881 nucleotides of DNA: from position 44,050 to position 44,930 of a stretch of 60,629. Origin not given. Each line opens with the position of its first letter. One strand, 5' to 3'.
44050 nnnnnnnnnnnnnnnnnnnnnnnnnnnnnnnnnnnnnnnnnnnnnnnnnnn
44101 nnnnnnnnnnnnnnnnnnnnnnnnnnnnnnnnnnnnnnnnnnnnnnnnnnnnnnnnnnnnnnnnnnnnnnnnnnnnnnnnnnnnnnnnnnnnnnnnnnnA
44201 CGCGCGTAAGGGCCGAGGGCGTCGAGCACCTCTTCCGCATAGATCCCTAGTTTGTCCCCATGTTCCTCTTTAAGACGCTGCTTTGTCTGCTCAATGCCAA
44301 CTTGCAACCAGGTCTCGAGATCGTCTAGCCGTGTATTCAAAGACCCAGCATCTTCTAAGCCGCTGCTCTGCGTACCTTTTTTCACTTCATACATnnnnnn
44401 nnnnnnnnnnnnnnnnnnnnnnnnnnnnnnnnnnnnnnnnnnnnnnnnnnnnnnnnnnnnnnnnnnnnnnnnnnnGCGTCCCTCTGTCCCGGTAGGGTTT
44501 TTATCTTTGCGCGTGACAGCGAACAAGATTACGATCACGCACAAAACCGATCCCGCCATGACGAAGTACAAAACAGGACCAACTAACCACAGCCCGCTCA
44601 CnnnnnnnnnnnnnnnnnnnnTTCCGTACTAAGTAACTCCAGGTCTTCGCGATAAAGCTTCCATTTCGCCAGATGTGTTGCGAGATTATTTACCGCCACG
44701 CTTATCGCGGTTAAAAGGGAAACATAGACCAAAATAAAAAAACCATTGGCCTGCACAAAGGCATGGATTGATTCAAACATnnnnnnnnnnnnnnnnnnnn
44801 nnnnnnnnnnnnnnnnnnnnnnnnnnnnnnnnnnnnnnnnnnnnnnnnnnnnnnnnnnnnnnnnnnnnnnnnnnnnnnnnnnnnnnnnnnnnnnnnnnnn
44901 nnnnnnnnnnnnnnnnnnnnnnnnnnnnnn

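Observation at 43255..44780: Tandem array of five paralogous single-pass mini-membrane-protein genes, mostly invisible to the ORF track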

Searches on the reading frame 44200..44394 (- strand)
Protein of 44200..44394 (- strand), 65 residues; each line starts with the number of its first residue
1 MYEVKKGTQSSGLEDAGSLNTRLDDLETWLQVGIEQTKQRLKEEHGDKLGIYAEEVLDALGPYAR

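Call 3: search_protein_families(library=pfam, max_evalue=10, proteins=[window:44200-44394:-])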
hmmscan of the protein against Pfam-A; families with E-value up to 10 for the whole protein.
seq(65 aa): 0 families
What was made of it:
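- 44197..44394 (-): Soluble 65-aa helical protein, a conserved partner of the copy5-type gene. No Pfam hit (call 3).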

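Call 4: search_protein_families(library=ncbifam, max_evalue=10, proteins=[window:44200-44394:-])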
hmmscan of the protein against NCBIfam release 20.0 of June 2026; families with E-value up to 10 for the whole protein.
seq(65 aa): 0 families

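Call 56: find_homologous_proteins(query=A7, max_evalue=0.01)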
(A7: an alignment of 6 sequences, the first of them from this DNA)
Query A7 (6 sequences) (65 aa, profile of the alignment): 19 proteins with E <= 0.01 among 992 candidates.
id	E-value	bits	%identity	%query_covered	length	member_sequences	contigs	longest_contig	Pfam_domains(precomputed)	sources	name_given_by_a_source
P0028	1.9e-34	135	100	100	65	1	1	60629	-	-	-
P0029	2.9e-33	131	89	100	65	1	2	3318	-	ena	-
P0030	3.4e-33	131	89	100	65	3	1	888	-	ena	-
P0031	2.7e-32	128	88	100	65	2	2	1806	-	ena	-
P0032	4.4e-32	128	89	100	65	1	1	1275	-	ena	-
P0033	1.6e-31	126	86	100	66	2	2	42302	-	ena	-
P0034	1.1e-28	117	86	100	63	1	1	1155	-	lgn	-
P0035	1.0e-27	114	78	100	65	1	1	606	-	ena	-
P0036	3.2e-27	112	78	100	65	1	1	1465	-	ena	-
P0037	3.2e-25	106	75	100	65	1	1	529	-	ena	-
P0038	1.2e-24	104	75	100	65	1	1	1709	-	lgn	-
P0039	7.4e-23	98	44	46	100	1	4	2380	-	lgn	-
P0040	5.4e-19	86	39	45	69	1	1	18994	-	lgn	-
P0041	3.3e-17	80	-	-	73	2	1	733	-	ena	-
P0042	3.3e-17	80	44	25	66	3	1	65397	-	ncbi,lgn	-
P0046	7.2e-15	73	44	25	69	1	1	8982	-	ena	-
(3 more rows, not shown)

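Call 57: find_encoding_contigs(protein=P0040, flank=10000, max_places=3)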
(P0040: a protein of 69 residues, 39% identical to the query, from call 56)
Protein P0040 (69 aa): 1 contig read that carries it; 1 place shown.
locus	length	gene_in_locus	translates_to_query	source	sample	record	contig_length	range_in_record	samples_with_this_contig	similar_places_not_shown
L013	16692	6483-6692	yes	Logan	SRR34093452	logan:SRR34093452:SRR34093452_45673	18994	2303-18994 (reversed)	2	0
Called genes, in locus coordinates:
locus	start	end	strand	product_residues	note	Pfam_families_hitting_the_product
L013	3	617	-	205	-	?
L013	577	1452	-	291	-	PF13191:AAA_16, PF00004:AAA, PF07726:AAA_3 (faint), PF07728:AAA_5, PF13401:AAA_22 (weak)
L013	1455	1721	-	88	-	-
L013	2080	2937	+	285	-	PF01557:FAA_hydrolase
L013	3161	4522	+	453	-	PF00291:PALP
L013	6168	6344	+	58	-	-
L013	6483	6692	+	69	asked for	-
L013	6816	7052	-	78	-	-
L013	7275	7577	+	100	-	PF07238:PilZ (weak)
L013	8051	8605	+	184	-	PF13505:OMP_b-brl (weak)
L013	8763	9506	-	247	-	PF03740:PdxJ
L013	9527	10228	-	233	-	PF11967:RecO_N, PF02565:RecO_C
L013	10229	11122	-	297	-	PF00009:GTP_EFTU, PF00350:Dynamin_N (faint), PF01926:MMR_HSR1, PF02421:FeoB_N, PF03193:RsgA_GTPase (faint), PF04548:AIG1, PF07650:KH_2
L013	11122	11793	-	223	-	PF22935:RM44_endonuclase (faint), PF14622:Ribonucleas_3_3, PF00636:Ribonuclease_3, PF00035:dsrm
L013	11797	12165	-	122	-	PF16137:DUF4845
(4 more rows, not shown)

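Call 58: find_encoding_contigs(protein=P0046, flank=10000, max_places=3)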
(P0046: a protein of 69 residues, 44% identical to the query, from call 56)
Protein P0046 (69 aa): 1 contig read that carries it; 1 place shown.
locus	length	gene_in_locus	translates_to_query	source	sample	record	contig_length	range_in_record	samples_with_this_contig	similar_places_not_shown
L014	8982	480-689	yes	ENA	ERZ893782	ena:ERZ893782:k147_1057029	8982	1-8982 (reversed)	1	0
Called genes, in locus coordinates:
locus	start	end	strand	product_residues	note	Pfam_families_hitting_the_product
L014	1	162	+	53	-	?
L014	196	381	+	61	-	-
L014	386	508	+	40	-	-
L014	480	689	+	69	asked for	-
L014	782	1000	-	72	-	-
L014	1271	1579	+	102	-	PF07238:PilZ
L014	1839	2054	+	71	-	-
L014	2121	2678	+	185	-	PF13505:OMP_b-brl (weak)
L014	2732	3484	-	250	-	PF03740:PdxJ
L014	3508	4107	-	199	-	PF02565:RecO_C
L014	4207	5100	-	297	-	PF00009:GTP_EFTU, PF00350:Dynamin_N (weak), PF01926:MMR_HSR1, PF02421:FeoB_N, PF03193:RsgA_GTPase (weak), PF04548:AIG1, PF07650:KH_2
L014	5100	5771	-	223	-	PF22935:RM44_endonuclase (faint), PF14622:Ribonucleas_3_3, PF00636:Ribonuclease_3, PF00035:dsrm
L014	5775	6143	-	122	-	PF16137:DUF4845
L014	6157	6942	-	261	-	PF10502:Peptidase_S26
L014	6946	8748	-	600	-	PF00009:GTP_EFTU, PF03144:GTP_EFTU_D2, PF00679:EFG_C, PF06421:LepA_C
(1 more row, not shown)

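Call 63: search_protein_families(library=padloc, max_evalue=1, proteins=[window:44200-44394:-])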
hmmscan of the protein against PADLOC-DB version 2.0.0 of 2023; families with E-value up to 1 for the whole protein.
seq(65 aa): 0 families

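Call 64: search_protein_families(library=phrogs, max_evalue=1, proteins=[window:44200-44394:-])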
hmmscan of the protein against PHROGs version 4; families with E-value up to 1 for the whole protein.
seq(65 aa): 1 family
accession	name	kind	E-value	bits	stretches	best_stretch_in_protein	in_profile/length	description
phrog_8286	-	unknown function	0.075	13.6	1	23-42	30-49/54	-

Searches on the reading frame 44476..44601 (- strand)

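Call 3: search_protein_families(library=pfam, max_evalue=10, proteins=[window:44476-44601:-])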
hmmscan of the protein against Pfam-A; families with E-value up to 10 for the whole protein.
seq(42 aa): 0 families

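Call 4: search_protein_families(library=ncbifam, max_evalue=10, proteins=[window:44476-44601:-])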
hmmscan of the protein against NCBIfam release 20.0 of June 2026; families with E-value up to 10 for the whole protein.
seq(42 aa): 0 families

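Call 63: search_protein_families(library=padloc, max_evalue=1, proteins=[window:44476-44601:-])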
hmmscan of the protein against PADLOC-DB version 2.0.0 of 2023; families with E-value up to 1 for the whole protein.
seq(42 aa): 0 families

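Call 64: search_protein_families(library=phrogs, max_evalue=1, proteins=[window:44476-44601:-])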
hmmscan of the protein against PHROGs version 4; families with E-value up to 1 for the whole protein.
seq(42 aa): 1 family
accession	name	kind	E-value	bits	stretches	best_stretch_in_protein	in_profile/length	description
phrog_12564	-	unknown function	0.063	14.4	1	4-24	10-29/57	-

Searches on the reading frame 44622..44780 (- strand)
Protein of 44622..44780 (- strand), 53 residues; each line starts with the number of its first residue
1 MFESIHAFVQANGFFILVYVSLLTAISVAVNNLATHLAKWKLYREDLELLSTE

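Call 3: search_protein_families(library=pfam, max_evalue=10, proteins=[window:44622-44780:-])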
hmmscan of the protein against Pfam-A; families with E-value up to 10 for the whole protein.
seq(53 aa): 0 families

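Call 4: search_protein_families(library=ncbifam, max_evalue=10, proteins=[window:44622-44780:-])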
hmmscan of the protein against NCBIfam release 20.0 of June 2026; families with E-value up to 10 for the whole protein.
seq(53 aa): 0 families

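Call 63: search_protein_families(library=padloc, max_evalue=1, proteins=[window:44622-44780:-])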
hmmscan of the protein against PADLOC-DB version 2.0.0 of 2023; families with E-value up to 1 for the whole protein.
seq(53 aa): 0 families

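Call 64: search_protein_families(library=phrogs, max_evalue=1, proteins=[window:44622-44780:-])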
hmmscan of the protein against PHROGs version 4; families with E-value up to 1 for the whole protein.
seq(53 aa): 0 families

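Call 67: find_homologous_proteins(query=A8, max_evalue=0.1)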
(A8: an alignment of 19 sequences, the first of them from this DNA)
Query A8 (19 sequences) (53 aa, profile of the alignment): 26 proteins with E <= 0.1 among 364 candidates.
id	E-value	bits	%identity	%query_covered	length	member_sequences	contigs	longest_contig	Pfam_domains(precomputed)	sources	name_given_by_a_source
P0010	2.2e-16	77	100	100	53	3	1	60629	-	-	-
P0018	2.1e-15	74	85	100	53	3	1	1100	-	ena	-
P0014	3.1e-15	74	83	100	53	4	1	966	-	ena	-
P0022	1.6e-14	71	29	100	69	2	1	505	-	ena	-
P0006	1.8e-14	71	-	-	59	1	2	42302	-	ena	-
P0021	3.1e-14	70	79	100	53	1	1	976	-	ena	-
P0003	7.2e-14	69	-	-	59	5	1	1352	-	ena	-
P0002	1.8e-13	68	-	-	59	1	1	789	-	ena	-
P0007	1.9e-13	68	-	-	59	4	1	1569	-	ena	-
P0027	3.4e-13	67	31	91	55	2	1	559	-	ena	-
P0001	3.7e-13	67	-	-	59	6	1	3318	-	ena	-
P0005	7.0e-13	66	-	-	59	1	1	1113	-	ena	-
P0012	1.9e-12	65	-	-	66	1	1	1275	-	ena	-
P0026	2.6e-12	64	44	60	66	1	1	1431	-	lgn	-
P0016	3.5e-12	64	-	-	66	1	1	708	-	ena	-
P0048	1.3e-6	46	-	-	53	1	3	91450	-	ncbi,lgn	-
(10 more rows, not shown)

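Call 69: find_encoding_contigs(protein=P0048, flank=8000, max_places=3)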
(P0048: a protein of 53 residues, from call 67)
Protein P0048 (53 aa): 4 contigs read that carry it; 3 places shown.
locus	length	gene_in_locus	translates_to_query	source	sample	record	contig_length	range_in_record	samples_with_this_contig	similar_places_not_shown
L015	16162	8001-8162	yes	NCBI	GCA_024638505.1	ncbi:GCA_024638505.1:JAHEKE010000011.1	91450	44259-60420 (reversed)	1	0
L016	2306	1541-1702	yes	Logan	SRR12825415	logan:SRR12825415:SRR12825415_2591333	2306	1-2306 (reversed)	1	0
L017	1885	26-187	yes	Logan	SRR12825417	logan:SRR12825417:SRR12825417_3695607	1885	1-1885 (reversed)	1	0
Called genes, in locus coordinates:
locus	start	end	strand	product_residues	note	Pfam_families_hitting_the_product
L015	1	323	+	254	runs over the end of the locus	PF00027:cNMP_binding, PF13545:HTH_Crp_2, PF00325:Crp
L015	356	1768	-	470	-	PF07732:Cu-oxidase_3, PF00394:Cu-oxidase, PF07731:Cu-oxidase_2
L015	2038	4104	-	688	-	PF04879:Molybdop_Fe4S4 (weak), PF00384:Molybdopterin, PF01568:Molydop_binding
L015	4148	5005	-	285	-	-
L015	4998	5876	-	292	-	PF00005:ABC_tran, PF13304:AAA_21 (weak)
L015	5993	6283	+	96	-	PF00892:EamA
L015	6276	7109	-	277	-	PF00795:CN_hydrolase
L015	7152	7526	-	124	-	PF12276:DUF3617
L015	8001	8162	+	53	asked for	-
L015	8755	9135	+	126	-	PF00685:Sulfotransfer_1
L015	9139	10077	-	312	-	PF05721:PhyH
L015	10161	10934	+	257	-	PF03807:F420_oxidored, PF14748:P5CR_dimer (weak)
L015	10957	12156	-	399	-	PF07690:MFS_1, PF12832:MFS_1_like (faint), PF07690:MFS_1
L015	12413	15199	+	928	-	PF00989:PAS (faint), PF13188:PAS_8 (faint), PF08447:PAS_3, PF12860:PAS_7, PF08447:PAS_3, PF12860:PAS_7, PF08447:PAS_3, PF00211:Guanylate_cyc, +2 more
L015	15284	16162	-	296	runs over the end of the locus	PF00795:CN_hydrolase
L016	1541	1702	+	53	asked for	-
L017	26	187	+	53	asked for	-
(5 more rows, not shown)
